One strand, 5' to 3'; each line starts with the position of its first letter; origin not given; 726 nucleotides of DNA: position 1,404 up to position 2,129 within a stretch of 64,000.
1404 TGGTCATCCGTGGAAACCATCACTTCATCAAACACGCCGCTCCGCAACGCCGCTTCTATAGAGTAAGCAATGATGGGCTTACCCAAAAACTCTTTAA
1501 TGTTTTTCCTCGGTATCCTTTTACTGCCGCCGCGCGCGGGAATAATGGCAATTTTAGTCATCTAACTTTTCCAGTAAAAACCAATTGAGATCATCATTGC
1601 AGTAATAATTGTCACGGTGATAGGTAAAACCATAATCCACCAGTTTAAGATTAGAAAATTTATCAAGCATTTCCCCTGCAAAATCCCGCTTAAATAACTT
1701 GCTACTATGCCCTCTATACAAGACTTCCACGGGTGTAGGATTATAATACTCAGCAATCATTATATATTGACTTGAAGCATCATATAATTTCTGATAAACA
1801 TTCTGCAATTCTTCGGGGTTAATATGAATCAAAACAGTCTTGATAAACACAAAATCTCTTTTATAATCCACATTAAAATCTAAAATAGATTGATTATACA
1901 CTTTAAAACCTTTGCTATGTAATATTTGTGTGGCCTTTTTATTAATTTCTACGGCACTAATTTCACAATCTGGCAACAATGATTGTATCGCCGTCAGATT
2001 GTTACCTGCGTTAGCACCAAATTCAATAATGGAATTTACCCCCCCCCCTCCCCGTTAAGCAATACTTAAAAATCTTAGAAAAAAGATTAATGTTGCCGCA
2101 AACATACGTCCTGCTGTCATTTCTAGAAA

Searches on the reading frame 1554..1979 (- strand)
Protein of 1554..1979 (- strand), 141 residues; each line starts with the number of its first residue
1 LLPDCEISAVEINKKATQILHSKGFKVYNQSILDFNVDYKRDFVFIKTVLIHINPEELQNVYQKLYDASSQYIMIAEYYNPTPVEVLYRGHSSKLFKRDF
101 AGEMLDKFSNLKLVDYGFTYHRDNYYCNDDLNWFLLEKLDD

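Call 12: search_protein_families(library=pfam, proteins=[window:1554-1979:-], max_evalue=0.01)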
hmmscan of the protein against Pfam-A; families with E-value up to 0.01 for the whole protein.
window:1554-1979:- (141 aa): 1 family
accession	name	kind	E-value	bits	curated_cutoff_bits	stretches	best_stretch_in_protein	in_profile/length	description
PF08882.16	Acetone_carb_G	-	0.0078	16.9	21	0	47-83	46-82/113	Acetone carboxylase gamma subunit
